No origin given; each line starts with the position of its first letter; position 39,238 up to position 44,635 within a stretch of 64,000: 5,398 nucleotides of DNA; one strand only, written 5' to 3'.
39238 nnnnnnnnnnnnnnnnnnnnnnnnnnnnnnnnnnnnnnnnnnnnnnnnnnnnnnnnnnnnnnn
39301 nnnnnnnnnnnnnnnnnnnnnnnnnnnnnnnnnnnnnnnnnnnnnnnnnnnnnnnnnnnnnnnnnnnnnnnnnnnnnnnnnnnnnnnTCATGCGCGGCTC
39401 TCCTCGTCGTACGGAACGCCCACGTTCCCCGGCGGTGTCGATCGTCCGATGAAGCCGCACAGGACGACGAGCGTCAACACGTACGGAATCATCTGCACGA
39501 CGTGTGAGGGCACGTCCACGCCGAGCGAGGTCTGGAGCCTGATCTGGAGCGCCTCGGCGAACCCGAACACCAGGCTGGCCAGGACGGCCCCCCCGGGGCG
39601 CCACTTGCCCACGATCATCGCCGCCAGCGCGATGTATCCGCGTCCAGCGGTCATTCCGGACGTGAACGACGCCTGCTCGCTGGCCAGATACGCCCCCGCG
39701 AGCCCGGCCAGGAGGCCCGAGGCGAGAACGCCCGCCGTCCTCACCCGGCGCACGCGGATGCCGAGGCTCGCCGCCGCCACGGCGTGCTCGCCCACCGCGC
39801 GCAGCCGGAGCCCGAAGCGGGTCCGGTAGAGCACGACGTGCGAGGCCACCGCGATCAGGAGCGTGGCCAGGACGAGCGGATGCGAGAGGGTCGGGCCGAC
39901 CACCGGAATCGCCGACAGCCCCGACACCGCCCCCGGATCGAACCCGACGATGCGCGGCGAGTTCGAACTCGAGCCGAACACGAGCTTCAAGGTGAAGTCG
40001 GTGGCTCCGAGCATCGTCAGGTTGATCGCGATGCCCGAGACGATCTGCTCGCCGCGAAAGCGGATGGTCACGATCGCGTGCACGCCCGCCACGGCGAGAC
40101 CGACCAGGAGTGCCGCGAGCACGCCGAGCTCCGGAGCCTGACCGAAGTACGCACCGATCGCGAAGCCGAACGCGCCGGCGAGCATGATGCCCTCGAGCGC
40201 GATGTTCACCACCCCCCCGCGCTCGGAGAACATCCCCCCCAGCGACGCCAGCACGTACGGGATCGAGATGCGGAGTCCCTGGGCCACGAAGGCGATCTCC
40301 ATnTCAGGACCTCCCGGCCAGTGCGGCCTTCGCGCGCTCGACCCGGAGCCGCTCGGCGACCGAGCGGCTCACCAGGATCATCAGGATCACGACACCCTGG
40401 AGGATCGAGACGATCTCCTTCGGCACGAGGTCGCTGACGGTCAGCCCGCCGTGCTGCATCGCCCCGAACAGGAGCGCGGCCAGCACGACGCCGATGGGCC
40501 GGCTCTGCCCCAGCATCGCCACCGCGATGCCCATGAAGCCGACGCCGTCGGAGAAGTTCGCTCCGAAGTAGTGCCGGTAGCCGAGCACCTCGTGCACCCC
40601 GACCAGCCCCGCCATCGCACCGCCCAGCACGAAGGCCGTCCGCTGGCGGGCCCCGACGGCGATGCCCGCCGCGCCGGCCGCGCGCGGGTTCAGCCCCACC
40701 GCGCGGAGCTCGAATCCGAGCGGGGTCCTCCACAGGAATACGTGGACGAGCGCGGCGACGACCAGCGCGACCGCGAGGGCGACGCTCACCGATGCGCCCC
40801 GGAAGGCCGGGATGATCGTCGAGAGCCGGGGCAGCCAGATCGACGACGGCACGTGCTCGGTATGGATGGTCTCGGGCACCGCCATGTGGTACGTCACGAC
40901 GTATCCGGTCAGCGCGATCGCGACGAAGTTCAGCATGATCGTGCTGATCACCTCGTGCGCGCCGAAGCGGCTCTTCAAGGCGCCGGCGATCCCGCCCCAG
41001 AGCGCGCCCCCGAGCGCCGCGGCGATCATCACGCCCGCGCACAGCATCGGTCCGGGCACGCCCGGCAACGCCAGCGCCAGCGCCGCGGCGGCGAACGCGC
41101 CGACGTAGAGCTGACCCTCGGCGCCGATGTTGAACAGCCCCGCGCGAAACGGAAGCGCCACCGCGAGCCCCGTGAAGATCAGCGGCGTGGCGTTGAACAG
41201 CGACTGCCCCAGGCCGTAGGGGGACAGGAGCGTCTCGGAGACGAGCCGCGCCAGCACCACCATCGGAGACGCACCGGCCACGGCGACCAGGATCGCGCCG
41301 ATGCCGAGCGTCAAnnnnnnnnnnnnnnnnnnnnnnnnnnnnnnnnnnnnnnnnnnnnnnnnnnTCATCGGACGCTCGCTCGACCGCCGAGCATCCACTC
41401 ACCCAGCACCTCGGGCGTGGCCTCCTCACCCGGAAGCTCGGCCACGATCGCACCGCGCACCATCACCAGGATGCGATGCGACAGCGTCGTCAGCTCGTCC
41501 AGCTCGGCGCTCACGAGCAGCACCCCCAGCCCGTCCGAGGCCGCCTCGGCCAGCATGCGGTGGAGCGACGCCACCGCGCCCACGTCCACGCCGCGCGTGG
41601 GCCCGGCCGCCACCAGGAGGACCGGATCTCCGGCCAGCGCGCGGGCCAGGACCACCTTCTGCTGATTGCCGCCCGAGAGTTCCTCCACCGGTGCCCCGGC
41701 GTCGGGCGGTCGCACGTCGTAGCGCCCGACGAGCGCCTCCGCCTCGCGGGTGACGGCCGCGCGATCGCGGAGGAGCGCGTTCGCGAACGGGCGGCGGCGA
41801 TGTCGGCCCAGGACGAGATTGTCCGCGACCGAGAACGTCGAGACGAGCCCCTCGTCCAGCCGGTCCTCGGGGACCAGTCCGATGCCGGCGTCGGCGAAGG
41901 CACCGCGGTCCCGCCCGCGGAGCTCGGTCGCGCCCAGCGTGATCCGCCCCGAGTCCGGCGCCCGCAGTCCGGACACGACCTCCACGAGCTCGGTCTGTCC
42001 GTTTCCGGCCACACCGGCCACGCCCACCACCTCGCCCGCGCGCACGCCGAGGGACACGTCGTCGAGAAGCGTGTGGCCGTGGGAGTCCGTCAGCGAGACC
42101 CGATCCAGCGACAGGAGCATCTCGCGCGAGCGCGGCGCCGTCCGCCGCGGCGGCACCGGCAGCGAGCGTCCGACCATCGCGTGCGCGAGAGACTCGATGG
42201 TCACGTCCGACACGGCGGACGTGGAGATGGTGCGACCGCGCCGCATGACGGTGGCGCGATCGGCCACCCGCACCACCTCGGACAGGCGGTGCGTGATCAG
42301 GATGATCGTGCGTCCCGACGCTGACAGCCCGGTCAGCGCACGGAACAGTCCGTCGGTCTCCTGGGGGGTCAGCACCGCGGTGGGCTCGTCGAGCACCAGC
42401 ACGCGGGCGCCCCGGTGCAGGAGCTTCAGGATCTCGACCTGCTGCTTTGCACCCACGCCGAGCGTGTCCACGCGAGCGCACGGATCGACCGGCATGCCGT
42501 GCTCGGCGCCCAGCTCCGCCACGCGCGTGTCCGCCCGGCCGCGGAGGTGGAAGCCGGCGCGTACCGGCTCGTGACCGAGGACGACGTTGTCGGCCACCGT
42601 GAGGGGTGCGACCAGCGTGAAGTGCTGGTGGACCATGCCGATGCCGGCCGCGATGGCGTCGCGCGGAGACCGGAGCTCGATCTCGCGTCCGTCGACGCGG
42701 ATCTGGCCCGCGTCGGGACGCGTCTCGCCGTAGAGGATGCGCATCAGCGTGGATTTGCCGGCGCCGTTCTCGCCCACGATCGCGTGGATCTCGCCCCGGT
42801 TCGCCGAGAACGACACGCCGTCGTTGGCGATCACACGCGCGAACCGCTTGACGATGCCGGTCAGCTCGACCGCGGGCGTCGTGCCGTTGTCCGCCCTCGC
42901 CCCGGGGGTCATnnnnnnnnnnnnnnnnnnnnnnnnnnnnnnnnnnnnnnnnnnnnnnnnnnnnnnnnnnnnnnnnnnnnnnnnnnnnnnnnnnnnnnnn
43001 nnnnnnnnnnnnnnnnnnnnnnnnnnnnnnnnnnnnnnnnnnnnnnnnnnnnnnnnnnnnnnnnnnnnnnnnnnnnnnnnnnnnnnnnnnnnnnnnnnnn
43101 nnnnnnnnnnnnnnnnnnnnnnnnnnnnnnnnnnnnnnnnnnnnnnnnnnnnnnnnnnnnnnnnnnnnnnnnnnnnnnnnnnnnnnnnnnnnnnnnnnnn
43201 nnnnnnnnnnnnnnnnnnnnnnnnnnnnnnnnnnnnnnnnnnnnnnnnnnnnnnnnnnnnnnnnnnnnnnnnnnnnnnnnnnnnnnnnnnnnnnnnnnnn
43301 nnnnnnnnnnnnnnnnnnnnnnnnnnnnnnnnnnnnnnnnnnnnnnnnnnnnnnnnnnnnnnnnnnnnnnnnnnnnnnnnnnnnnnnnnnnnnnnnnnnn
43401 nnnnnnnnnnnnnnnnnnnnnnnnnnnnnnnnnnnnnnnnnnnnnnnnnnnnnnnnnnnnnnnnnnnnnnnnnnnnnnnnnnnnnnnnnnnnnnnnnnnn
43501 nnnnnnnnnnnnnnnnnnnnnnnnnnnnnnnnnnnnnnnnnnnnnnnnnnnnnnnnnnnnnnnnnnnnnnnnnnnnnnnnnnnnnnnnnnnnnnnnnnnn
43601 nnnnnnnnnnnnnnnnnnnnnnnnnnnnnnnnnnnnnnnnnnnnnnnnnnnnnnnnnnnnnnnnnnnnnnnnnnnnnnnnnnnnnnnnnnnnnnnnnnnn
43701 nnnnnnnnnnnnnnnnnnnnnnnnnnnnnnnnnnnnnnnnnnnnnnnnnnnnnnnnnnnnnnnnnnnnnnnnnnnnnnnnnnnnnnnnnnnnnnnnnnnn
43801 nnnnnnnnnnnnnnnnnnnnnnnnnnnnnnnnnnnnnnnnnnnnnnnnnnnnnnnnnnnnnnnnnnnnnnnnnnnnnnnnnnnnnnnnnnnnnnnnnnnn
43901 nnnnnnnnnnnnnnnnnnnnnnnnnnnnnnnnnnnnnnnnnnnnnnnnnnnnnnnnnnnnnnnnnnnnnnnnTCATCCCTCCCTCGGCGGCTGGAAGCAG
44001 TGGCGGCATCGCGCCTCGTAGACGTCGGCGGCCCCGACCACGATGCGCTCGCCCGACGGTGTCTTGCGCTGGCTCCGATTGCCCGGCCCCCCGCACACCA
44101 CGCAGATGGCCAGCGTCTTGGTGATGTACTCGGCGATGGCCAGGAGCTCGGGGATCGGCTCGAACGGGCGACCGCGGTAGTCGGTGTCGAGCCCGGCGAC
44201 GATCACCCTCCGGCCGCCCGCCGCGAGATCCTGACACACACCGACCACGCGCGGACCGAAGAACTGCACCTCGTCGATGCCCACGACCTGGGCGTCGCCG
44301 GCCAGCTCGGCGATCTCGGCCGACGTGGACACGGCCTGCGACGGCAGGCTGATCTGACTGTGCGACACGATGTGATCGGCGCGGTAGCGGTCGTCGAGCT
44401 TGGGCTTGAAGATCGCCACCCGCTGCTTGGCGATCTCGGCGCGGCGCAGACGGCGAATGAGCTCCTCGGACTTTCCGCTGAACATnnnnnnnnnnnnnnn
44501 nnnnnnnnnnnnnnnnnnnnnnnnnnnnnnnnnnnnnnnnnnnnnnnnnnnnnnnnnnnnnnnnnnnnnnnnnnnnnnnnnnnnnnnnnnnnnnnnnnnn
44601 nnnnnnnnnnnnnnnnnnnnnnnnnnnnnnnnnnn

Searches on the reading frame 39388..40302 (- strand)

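Call 50: search_protein_families(library=pfam, proteins=[window:39388-40302:-], max_evalue=0.00001)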
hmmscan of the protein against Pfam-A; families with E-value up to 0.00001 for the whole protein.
window:39388-40302:- (304 aa): 1 family
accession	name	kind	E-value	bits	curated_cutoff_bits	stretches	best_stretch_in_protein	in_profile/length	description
PF02653.21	BPD_transp_2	-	6.2e-42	144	26.8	1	7-281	3-269/269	Branched-chain amino acid transport system / permease component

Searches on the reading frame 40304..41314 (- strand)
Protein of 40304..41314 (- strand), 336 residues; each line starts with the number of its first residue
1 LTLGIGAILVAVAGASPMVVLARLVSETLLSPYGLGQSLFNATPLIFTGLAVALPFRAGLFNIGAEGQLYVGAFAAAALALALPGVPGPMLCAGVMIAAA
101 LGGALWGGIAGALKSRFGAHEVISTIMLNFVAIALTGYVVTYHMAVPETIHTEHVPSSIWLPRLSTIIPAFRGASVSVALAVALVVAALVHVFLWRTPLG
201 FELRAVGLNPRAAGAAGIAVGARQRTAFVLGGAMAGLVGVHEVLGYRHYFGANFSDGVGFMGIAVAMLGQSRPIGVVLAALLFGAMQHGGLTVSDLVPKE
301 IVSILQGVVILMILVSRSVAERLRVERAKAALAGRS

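Call 50: search_protein_families(library=pfam, proteins=[window:40304-41314:-], max_evalue=0.00001)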
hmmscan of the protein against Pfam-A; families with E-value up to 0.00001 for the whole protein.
window:40304-41314:- (336 aa): 1 family
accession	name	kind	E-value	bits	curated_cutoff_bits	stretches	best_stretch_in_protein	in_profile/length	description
PF02653.21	BPD_transp_2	-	1.4e-44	152.7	26.8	1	37-314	4-269/269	Branched-chain amino acid transport system / permease component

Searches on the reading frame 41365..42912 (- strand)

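Call 50: search_protein_families(library=pfam, proteins=[window:41365-42912:-], max_evalue=0.00001)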
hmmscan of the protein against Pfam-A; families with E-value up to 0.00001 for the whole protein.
window:41365-42912:- (515 aa): 2 families
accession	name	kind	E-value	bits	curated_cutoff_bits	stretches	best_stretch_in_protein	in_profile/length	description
PF00005.33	ABC_tran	-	2.4e-49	167.9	25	2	31-179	2-137/137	ABC transporter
PF13304.12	AAA_21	-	5.2e-07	30.4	27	0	42-61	1-20/304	AAA domain, putative AbiEii toxin, Type IV TA system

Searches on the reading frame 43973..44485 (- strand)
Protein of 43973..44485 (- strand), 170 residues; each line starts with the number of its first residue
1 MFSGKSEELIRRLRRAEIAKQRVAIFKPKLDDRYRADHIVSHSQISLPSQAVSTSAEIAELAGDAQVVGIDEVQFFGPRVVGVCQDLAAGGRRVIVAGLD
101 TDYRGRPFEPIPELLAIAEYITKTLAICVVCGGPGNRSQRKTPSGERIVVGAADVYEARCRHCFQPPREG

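Call 50: search_protein_families(library=pfam, proteins=[window:43973-44485:-], max_evalue=0.00001)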
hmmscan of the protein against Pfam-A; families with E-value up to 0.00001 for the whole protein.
window:43973-44485:- (170 aa): 1 family
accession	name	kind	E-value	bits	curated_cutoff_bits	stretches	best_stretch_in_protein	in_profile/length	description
PF00265.24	TK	-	8.2e-48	163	20.6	1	1-164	10-176/176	Thymidine kinase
